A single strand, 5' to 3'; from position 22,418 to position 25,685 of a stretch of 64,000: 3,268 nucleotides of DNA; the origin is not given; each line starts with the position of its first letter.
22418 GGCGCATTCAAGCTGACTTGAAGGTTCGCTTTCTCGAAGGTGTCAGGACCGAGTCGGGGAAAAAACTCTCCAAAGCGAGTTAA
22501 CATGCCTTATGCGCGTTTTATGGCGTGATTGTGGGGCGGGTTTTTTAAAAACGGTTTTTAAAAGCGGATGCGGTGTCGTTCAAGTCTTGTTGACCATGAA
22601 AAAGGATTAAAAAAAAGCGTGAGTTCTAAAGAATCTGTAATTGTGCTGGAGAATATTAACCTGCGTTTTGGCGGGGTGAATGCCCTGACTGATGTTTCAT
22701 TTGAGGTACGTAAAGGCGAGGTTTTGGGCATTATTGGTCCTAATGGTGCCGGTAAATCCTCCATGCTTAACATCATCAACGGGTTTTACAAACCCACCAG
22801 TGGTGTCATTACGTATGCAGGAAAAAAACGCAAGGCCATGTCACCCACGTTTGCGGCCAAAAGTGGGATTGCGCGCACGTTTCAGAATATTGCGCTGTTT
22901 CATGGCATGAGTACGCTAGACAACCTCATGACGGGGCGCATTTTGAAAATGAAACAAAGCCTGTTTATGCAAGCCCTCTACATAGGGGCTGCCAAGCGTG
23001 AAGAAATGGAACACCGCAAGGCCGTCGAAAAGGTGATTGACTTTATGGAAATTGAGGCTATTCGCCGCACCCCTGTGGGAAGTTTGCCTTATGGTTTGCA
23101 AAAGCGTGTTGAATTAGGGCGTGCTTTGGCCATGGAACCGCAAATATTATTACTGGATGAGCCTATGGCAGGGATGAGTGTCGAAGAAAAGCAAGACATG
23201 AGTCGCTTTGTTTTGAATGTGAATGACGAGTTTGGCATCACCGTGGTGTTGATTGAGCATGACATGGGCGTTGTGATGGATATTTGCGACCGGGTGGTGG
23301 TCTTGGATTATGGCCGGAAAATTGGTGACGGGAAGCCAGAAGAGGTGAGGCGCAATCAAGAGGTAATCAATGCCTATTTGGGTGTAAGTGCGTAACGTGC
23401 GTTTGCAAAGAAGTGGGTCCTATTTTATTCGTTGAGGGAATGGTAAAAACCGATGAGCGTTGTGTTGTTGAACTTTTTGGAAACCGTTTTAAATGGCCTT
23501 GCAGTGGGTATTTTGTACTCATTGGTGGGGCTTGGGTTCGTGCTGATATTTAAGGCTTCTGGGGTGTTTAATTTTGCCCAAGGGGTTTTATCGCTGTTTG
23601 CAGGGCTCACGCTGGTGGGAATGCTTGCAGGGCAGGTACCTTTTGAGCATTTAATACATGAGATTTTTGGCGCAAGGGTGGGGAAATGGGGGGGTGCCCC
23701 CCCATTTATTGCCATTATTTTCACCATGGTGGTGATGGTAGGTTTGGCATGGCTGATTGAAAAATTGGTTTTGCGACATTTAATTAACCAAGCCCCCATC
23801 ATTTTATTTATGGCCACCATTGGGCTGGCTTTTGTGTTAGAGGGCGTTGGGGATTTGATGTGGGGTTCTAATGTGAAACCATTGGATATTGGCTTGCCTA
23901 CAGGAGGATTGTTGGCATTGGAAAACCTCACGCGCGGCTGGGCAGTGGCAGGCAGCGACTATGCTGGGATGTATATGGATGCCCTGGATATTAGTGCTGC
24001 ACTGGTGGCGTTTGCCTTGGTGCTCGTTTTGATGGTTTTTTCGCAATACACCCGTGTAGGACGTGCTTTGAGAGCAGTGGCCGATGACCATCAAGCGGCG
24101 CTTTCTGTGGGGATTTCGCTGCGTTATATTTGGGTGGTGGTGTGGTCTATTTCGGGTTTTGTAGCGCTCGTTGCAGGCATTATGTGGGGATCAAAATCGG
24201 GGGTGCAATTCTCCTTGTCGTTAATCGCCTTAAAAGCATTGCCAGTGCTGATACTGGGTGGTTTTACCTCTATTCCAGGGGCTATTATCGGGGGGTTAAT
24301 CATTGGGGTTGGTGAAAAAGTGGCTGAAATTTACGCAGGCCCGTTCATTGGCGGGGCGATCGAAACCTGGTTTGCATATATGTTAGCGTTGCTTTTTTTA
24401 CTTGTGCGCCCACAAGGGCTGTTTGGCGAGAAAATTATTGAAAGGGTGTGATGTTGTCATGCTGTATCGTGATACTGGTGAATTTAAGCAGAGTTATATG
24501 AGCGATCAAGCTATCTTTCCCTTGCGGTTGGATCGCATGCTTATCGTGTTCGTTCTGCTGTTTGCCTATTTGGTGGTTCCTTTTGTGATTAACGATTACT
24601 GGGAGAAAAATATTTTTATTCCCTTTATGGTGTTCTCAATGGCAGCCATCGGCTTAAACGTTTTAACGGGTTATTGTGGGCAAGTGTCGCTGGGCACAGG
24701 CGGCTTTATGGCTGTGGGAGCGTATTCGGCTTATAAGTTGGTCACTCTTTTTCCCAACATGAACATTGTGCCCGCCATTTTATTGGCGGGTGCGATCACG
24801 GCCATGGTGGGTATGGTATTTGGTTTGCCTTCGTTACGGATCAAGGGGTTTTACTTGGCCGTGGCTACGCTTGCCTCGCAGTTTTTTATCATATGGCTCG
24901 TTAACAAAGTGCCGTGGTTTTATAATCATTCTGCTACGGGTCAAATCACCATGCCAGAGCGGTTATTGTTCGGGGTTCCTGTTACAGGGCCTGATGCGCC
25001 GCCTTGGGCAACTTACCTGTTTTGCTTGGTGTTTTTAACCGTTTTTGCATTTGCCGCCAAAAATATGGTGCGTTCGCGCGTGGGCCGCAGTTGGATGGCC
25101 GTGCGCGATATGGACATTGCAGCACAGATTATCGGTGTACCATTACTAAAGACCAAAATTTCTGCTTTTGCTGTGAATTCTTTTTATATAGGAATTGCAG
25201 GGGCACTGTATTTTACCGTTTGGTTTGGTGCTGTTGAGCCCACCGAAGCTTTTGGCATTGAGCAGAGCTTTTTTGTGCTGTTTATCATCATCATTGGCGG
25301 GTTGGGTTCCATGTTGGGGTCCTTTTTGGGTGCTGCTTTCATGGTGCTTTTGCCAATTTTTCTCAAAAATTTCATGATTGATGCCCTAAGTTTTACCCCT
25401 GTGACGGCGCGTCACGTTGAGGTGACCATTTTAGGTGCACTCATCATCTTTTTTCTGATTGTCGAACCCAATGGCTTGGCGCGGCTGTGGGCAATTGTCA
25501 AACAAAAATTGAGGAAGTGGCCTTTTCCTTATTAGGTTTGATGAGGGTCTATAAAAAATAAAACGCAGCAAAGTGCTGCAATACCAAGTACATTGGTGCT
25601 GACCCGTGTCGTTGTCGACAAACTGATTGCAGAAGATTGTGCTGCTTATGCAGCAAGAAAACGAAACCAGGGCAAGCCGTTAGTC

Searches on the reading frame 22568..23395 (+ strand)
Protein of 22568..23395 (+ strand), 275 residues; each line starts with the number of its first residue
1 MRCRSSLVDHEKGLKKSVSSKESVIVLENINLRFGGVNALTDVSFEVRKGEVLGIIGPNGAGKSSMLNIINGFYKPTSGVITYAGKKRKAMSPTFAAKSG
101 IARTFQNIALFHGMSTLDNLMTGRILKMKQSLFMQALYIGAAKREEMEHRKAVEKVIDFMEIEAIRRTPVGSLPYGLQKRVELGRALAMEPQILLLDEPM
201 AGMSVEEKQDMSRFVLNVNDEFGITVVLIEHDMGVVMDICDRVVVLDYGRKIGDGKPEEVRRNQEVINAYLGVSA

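Call 67: search_protein_families(library=pfam, proteins=[window:22568-23395:+], max_evalue=0.00001)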
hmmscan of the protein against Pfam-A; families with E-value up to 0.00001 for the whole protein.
window:22568-23395:+ (275 aa): 2 families
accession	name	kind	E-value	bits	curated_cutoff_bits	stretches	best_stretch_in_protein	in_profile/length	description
PF00005.33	ABC_tran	-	2.3e-29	103.2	25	1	40-201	1-137/137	ABC transporter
PF12399.14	BCA_ABC_TP_C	-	1.7e-09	37.5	25.5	1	250-274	1-25/27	Branched-chain amino acid ATP-binding cassette transporter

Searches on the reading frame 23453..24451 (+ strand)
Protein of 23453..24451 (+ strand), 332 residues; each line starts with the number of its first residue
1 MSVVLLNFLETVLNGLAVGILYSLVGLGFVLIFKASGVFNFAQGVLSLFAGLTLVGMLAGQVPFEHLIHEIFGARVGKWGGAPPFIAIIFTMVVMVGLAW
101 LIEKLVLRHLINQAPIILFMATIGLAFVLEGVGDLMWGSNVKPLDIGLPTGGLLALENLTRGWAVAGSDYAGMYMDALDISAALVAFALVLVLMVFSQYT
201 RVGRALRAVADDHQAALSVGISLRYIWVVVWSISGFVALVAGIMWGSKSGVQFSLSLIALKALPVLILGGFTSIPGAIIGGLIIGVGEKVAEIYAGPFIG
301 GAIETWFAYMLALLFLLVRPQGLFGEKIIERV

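Call 67: search_protein_families(library=pfam, proteins=[window:23453-24451:+], max_evalue=0.00001)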
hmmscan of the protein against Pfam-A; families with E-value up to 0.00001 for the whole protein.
window:23453-24451:+ (332 aa): 1 family
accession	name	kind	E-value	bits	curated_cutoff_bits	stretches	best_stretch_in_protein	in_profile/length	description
PF02653.21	BPD_transp_2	-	7.2e-28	97.9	26.8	1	12-317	2-266/269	Branched-chain amino acid transport system / permease component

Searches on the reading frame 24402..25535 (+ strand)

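Call 67: search_protein_families(library=pfam, proteins=[window:24402-25535:+], max_evalue=0.00001)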
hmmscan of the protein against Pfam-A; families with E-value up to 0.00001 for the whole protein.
window:24402-25535:+ (377 aa): 1 family
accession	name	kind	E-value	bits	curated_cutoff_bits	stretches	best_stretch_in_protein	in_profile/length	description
PF02653.21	BPD_transp_2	-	4e-33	115.1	26.8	1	70-352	4-269/269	Branched-chain amino acid transport system / permease component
